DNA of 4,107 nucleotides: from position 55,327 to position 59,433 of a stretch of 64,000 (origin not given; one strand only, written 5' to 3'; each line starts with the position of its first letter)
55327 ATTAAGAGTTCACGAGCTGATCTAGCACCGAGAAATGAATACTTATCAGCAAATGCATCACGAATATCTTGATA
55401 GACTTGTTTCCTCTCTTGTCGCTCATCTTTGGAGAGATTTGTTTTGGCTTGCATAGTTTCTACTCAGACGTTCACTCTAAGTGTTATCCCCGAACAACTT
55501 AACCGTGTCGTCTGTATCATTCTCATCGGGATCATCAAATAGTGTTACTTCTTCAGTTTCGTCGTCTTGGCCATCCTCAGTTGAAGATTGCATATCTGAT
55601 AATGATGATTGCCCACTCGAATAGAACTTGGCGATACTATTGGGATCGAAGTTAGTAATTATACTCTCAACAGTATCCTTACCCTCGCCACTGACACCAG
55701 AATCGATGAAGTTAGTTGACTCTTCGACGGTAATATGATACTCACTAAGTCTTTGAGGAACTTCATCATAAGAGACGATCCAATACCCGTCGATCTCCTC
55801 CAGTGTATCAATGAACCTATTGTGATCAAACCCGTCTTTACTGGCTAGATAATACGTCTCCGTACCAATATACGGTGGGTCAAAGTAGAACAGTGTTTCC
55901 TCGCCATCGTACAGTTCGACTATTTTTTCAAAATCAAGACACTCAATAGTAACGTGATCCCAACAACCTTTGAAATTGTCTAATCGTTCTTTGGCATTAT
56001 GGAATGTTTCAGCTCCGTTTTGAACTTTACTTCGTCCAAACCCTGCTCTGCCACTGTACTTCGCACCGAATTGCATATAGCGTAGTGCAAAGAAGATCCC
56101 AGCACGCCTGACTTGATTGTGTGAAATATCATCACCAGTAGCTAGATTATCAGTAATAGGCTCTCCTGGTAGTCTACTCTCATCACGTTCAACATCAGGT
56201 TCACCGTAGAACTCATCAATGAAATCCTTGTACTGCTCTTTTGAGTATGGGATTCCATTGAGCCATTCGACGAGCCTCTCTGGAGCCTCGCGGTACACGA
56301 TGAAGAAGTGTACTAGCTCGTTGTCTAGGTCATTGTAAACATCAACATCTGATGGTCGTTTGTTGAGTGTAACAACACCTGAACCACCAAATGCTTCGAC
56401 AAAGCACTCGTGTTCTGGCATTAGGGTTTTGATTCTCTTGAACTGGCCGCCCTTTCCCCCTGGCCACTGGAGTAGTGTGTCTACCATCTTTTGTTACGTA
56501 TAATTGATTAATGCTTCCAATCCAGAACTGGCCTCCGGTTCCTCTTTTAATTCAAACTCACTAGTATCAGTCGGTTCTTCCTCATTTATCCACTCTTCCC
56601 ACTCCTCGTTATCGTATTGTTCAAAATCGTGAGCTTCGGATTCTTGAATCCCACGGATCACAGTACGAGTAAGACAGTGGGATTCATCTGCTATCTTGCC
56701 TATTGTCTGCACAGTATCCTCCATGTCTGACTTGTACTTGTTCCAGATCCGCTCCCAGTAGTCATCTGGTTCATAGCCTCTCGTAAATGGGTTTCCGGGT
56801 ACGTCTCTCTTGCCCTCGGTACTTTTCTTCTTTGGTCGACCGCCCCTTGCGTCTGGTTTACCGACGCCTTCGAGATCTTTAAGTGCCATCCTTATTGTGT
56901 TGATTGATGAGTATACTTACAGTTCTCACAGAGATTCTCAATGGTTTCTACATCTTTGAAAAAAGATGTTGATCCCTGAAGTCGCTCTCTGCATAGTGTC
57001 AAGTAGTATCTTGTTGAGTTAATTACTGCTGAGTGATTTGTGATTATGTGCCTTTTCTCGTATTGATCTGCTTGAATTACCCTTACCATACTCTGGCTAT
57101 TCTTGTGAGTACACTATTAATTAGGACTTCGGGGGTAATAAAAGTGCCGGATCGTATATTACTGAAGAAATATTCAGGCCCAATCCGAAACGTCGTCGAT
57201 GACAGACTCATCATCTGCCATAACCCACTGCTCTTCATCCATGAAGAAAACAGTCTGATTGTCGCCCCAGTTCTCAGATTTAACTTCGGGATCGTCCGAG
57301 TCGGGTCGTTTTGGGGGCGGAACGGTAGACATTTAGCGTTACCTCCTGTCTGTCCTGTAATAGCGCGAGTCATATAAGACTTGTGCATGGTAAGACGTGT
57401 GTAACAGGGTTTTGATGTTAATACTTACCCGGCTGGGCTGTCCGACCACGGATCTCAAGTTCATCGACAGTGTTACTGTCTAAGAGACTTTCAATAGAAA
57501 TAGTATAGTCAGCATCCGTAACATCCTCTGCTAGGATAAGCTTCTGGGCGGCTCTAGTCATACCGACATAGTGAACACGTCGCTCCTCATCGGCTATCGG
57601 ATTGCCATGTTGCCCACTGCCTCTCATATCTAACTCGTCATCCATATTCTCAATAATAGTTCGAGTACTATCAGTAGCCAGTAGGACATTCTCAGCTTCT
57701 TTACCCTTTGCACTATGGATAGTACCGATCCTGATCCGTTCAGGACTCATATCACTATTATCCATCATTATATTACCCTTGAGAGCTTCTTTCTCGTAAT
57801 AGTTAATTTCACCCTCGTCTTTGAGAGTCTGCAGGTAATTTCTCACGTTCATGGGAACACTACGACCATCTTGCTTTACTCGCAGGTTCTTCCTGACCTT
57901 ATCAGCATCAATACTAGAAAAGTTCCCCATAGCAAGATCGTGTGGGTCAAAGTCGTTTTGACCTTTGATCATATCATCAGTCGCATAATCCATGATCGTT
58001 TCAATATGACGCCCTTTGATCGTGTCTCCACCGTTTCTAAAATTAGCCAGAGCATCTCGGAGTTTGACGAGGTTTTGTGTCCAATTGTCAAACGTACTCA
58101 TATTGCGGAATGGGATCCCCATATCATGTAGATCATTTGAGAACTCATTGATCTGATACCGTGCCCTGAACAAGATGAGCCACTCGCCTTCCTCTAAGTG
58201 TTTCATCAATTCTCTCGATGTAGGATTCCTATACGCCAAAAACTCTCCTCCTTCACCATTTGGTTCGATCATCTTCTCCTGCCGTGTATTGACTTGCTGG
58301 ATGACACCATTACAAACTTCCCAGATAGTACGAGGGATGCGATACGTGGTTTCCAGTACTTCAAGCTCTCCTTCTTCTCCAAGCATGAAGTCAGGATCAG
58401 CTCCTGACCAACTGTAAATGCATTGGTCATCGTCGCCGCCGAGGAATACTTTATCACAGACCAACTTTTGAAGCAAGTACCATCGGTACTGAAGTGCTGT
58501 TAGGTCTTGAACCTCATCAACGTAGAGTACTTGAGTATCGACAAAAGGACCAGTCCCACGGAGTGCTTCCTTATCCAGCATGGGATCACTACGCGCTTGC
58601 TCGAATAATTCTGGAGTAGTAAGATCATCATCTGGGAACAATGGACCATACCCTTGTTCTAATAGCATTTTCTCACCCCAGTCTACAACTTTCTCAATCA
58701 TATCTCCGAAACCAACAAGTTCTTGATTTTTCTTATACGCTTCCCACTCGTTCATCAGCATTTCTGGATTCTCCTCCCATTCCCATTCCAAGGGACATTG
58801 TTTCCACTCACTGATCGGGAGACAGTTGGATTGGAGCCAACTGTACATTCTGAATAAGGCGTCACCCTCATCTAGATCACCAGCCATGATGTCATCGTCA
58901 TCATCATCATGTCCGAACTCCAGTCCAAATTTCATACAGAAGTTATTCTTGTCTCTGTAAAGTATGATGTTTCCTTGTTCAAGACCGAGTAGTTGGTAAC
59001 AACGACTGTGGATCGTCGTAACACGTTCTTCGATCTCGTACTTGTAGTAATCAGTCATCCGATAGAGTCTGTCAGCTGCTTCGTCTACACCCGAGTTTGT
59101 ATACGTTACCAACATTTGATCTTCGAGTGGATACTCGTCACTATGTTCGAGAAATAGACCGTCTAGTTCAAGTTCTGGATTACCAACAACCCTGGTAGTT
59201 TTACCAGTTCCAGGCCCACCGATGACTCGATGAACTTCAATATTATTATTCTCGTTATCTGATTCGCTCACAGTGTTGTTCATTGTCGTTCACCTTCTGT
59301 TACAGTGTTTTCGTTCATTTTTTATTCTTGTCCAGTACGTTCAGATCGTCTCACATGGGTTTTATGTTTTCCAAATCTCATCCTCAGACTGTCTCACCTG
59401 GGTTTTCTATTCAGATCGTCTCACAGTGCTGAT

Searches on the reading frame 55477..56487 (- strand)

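Call 11: search_protein_families(library=pfam, proteins=[window:55477-56487:-], max_evalue=0.01)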
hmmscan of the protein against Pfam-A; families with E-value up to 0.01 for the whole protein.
window:55477-56487:- (336 aa): 1 family
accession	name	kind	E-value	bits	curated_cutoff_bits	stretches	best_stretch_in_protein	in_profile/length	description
PF02086.21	MethyltransfD12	-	7.4e-19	68.9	22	1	8-241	1-230/253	D12 class N6 adenine-specific DNA methyltransferase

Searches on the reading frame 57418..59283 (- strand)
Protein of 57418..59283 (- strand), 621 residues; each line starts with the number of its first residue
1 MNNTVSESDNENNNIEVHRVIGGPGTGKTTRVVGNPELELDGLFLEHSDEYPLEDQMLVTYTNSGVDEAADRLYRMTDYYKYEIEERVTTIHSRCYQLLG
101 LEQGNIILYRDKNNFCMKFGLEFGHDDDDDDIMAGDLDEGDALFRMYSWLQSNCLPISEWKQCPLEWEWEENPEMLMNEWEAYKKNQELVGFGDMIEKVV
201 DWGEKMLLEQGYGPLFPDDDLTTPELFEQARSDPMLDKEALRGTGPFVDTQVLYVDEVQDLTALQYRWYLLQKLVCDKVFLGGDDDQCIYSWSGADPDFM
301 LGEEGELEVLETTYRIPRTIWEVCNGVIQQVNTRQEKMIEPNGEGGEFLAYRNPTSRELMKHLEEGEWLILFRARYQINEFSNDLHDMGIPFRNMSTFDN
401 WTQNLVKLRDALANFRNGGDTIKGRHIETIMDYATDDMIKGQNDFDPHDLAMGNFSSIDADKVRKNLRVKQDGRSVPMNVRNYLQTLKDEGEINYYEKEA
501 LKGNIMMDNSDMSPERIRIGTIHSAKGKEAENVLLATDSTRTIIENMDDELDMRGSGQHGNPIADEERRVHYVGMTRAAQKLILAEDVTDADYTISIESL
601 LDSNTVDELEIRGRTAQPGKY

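Call 11: search_protein_families(library=pfam, proteins=[window:57418-59283:-], max_evalue=0.01)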
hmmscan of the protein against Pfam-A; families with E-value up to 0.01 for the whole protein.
window:57418-59283:- (621 aa): 5 families
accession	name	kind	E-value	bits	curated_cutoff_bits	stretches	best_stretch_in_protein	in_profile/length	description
PF00580.27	UvrD-helicase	-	1.7e-17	64.5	23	1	19-304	17-267/271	UvrD/REP helicase N-terminal domain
PF13361.12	UvrD_C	-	6.4e-16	59.1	25.6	1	508-585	279-346/350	UvrD-like helicase C-terminal domain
PF13245.12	AAA_19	-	4e-10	40.4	25.1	1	16-291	12-132/134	AAA domain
PF13538.12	UvrD_C_2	-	6.9e-07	29.5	27.4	0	565-584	32-51/52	UvrD-like helicase C-terminal domain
PF01443.25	Viral_helicase1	-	3.2e-05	24.3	21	0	248-365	58-178/228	Viral superfamily 1 RNA helicase core domain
